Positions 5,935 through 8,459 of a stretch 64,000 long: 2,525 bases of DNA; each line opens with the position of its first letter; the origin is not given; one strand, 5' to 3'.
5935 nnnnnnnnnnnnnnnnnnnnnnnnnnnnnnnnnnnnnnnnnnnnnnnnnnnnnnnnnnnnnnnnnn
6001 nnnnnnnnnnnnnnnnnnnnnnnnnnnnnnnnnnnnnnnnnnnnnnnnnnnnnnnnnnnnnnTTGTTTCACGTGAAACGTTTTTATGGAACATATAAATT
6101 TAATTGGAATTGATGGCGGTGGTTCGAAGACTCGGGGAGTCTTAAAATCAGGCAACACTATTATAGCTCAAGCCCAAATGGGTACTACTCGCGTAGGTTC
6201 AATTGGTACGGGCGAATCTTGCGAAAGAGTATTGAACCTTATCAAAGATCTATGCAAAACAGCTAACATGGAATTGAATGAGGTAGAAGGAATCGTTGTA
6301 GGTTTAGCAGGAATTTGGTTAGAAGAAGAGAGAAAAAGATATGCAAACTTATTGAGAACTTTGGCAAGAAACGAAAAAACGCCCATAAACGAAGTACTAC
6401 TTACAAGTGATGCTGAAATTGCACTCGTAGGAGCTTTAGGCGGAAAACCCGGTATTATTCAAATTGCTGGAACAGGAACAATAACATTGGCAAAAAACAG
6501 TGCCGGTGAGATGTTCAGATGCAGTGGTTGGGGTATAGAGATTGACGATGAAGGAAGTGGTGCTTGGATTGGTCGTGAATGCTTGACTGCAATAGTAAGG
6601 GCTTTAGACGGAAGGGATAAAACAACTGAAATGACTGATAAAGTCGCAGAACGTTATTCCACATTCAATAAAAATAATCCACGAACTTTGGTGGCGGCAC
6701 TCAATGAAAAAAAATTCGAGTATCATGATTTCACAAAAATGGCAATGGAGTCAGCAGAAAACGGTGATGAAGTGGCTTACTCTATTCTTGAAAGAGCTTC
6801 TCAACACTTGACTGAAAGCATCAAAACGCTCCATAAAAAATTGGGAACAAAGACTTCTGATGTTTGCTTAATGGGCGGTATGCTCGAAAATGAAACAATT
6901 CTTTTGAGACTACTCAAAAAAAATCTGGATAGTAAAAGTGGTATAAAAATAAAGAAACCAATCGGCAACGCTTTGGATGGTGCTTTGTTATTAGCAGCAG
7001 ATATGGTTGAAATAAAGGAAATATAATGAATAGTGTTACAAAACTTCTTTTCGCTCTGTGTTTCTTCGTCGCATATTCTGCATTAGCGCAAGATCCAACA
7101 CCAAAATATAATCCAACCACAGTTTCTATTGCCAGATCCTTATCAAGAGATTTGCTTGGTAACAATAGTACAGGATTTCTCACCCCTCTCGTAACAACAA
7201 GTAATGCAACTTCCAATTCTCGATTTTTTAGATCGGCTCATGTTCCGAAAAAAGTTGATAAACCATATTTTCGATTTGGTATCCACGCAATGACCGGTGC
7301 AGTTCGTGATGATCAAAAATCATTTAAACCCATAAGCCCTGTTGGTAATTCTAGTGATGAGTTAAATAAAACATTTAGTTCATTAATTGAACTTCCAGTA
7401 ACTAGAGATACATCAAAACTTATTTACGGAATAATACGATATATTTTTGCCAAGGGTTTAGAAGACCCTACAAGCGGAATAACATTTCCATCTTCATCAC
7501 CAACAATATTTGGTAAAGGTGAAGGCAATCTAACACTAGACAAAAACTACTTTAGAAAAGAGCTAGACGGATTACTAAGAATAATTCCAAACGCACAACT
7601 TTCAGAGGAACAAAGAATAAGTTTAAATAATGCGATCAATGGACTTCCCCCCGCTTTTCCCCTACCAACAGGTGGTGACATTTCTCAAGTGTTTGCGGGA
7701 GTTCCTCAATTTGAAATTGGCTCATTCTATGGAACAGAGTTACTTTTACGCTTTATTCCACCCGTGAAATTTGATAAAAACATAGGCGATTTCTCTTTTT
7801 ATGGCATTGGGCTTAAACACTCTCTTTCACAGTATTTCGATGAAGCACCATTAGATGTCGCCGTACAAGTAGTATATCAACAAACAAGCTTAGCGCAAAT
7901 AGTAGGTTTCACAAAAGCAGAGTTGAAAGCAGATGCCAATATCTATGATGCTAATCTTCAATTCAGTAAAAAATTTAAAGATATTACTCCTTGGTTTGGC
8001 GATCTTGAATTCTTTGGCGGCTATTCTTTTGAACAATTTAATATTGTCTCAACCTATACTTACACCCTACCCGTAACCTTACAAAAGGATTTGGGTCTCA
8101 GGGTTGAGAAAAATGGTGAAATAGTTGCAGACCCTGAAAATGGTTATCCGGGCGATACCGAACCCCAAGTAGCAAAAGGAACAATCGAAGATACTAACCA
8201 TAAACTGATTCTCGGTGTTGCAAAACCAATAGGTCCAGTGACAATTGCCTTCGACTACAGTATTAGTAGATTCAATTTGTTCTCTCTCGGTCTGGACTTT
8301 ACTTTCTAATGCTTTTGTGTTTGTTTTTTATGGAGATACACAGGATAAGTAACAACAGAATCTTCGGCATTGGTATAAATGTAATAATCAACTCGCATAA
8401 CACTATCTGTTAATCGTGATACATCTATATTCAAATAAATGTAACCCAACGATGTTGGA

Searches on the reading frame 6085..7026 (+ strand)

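Call 88: search_protein_families(library=pfam, proteins=[window:6085-7026:+], max_evalue=0.00001)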
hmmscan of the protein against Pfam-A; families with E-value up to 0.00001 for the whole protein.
window:6085-7026:+ (313 aa): 1 family
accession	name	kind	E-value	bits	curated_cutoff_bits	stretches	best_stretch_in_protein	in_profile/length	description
PF01869.26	BcrAD_BadFG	-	5.9e-39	134.7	31.5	1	7-304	1-271/271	BadF/BadG/BcrA/BcrD ATPase family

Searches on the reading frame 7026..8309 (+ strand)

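Call 88: search_protein_families(library=pfam, proteins=[window:7026-8309:+], max_evalue=0.00001)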
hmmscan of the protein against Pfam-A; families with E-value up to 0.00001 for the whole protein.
window:7026-8309:+ (427 aa): 1 family
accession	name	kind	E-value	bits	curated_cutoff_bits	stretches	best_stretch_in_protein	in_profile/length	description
PF20230.4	DUF6588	-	3.4e-35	122.2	27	1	5-427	5-319/319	Family of unknown function (DUF6588)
